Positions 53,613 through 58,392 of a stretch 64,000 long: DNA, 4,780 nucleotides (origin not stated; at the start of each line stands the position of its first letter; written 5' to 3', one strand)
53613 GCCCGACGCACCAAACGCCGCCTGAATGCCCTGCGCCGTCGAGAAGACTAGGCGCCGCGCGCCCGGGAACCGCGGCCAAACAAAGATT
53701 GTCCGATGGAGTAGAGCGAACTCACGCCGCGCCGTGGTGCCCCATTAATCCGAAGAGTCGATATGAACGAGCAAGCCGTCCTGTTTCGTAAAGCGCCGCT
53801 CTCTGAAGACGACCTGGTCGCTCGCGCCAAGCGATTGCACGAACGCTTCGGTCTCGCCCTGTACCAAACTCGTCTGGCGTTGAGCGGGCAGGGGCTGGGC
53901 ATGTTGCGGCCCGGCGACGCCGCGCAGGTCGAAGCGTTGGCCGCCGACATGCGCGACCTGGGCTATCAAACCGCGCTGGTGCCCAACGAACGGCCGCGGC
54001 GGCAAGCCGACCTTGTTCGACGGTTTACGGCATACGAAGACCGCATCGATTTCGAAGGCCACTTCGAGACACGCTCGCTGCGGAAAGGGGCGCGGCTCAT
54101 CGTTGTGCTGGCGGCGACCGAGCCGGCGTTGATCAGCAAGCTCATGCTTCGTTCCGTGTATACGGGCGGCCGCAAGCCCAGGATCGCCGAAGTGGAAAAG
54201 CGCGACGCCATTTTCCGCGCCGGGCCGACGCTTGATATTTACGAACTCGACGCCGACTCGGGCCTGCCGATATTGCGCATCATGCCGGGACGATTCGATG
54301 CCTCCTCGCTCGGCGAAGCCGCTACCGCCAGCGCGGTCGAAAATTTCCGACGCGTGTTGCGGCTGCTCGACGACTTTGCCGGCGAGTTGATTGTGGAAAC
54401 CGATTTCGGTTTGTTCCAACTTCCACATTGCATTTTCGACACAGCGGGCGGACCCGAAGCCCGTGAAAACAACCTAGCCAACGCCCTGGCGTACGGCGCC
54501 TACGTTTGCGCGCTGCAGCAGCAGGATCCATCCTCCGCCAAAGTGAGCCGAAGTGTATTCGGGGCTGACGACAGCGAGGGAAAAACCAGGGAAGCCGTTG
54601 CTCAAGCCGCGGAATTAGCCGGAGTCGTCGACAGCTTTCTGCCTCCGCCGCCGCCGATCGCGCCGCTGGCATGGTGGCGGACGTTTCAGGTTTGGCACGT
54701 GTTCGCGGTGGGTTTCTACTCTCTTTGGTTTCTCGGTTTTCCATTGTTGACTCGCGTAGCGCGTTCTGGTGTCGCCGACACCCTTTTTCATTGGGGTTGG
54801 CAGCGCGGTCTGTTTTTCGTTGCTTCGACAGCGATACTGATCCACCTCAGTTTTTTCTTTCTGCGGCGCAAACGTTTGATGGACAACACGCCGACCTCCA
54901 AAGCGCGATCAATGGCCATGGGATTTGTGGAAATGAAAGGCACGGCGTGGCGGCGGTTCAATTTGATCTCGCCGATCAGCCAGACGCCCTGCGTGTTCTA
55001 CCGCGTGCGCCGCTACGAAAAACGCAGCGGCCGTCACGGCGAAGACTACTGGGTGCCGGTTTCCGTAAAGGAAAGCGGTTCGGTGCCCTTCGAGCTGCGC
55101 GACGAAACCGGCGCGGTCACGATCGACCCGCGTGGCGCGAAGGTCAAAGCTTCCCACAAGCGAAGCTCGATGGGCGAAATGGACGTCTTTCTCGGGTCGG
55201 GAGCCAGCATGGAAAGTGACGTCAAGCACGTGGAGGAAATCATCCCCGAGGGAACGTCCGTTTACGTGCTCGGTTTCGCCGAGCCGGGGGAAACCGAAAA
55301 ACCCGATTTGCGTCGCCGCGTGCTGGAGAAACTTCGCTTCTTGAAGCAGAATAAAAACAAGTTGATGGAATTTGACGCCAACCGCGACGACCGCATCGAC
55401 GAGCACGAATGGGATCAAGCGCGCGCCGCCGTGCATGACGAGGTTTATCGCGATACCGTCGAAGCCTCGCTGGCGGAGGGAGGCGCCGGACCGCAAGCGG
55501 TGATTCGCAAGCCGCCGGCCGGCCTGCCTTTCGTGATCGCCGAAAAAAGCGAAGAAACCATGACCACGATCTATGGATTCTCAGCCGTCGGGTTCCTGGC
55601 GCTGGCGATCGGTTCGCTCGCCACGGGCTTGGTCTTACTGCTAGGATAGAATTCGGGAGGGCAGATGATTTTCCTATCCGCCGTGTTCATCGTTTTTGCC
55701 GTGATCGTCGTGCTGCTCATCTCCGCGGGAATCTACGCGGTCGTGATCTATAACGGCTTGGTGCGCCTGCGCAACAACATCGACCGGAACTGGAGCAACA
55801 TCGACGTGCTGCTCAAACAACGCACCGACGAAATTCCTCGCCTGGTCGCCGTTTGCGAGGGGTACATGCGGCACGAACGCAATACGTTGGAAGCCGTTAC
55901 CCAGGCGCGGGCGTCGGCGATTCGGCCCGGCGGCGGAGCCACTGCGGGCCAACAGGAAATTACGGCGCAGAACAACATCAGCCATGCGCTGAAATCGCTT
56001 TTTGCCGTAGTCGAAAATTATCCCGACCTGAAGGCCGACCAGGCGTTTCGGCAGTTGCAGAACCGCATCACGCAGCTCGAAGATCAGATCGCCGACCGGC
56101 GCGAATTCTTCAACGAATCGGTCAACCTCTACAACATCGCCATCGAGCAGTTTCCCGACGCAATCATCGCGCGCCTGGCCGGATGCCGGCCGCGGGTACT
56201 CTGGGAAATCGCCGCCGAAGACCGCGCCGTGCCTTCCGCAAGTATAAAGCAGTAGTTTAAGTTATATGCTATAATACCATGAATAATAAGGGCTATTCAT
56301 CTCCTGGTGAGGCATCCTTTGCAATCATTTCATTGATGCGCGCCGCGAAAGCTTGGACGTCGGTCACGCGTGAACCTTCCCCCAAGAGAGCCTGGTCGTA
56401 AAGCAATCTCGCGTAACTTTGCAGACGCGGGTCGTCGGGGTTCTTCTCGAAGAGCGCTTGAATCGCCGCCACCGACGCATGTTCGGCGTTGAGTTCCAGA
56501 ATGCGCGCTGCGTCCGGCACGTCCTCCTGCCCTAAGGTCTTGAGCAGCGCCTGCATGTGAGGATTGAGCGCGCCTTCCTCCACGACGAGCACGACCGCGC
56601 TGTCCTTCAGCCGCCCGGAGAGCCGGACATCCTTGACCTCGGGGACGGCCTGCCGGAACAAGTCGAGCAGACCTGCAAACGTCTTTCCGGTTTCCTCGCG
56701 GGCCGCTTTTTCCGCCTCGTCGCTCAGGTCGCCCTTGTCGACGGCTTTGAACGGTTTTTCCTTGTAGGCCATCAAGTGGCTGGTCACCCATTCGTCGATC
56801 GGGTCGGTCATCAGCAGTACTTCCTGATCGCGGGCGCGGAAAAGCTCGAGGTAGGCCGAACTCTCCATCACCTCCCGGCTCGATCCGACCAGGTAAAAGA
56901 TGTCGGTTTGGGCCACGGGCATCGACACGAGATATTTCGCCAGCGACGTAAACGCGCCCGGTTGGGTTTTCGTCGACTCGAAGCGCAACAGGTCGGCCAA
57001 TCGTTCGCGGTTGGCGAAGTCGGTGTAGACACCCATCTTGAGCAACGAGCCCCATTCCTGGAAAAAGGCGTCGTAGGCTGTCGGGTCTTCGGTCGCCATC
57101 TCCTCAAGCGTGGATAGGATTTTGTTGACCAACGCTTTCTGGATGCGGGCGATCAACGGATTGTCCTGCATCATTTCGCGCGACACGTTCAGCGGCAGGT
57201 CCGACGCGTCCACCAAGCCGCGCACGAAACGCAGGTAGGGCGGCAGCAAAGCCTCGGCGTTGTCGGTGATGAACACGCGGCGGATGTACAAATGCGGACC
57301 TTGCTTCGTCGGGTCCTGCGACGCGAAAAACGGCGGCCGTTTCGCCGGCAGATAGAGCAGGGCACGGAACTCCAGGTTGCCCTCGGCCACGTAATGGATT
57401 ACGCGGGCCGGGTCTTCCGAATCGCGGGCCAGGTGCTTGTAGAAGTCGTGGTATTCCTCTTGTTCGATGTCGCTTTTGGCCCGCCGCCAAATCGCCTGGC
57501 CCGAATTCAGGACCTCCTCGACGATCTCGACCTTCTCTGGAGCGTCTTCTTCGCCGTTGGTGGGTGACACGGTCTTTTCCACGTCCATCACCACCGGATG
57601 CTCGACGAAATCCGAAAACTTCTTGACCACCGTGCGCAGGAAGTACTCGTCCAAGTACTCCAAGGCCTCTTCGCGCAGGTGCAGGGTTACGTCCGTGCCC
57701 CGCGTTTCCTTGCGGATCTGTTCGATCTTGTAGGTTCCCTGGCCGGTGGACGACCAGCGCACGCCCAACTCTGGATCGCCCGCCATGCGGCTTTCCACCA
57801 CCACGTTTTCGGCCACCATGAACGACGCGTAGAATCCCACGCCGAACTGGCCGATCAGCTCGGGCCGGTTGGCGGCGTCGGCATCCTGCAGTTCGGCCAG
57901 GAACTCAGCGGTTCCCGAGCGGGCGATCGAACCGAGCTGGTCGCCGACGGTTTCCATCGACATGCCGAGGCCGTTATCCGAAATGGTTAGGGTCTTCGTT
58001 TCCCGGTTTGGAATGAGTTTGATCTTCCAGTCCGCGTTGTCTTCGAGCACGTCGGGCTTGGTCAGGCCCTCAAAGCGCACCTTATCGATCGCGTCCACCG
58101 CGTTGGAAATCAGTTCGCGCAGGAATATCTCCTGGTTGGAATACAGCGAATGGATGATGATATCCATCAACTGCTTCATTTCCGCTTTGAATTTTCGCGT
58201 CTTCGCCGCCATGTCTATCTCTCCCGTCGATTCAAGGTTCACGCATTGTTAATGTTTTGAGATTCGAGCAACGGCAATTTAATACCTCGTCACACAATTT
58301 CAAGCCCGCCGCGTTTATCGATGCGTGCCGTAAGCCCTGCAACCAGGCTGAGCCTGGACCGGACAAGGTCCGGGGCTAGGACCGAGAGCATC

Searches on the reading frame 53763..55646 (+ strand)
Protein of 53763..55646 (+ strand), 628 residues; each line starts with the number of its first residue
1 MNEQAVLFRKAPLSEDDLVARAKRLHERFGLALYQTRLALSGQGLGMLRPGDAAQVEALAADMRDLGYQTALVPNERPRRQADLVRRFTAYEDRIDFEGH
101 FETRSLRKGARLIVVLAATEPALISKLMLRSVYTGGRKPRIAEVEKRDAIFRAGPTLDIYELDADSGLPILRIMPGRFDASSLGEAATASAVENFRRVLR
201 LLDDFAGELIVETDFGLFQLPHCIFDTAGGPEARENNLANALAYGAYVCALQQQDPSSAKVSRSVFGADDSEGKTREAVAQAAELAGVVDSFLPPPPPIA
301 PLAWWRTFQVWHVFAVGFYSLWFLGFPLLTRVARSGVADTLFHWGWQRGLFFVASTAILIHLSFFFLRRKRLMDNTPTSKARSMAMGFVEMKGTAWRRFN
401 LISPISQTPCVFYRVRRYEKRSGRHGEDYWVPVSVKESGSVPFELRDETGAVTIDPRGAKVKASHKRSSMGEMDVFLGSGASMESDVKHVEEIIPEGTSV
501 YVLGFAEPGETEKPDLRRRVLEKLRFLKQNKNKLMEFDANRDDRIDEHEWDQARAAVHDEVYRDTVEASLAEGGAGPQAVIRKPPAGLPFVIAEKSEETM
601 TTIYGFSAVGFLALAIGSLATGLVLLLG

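Call 58: search_protein_families(library=pfam, proteins=[window:53763-55646:+], max_evalue=0.00001)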
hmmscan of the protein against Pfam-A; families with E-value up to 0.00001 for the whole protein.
window:53763-55646:+ (628 aa): 1 family
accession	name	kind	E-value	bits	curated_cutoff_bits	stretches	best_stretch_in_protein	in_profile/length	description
PF12483.13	GIDE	-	1.4e-14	54.3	23.6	1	435-517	23-115/160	E3 Ubiquitin ligase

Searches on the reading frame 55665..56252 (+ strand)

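Call 58: search_protein_families(library=pfam, proteins=[window:55665-56252:+], max_evalue=0.00001)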
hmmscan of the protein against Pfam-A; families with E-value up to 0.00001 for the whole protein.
window:55665-56252:+ (196 aa): 1 family
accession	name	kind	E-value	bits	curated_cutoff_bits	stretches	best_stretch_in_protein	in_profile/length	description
PF04011.17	LemA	-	1.5e-47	161.6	26.2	1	42-191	1-146/149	LemA family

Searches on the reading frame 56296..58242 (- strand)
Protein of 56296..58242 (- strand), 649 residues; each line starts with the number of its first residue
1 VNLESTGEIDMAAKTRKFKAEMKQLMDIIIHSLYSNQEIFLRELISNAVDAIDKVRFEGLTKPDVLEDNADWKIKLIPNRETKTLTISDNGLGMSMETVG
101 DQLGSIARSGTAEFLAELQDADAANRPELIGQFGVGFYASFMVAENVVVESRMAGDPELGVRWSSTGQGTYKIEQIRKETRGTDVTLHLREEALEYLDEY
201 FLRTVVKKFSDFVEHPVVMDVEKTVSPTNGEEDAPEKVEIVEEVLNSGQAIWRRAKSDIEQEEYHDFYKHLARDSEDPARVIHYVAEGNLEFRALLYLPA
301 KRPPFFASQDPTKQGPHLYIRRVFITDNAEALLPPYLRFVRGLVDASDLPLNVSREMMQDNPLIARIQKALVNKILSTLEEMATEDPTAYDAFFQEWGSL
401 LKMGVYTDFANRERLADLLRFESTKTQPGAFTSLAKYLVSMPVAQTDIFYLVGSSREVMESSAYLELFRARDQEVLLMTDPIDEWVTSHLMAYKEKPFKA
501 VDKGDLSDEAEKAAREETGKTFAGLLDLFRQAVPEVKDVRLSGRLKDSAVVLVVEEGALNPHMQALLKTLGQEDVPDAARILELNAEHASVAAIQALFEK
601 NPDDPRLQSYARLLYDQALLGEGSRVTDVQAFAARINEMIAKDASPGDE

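Call 58: search_protein_families(library=pfam, proteins=[window:56296-58242:-], max_evalue=0.00001)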
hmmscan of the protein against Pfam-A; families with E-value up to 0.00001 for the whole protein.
window:56296-58242:- (649 aa): 2 families
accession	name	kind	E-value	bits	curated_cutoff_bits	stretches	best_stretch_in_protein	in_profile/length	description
PF00183.23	HSP90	-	3.3e-119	399.6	24.4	1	236-643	73-489/518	Hsp90 protein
PF13589.12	HATPase_c_3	-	2.1e-08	34.7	25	1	38-157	4-98/137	Histidine kinase-, DNA gyrase B-, and HSP90-like ATPase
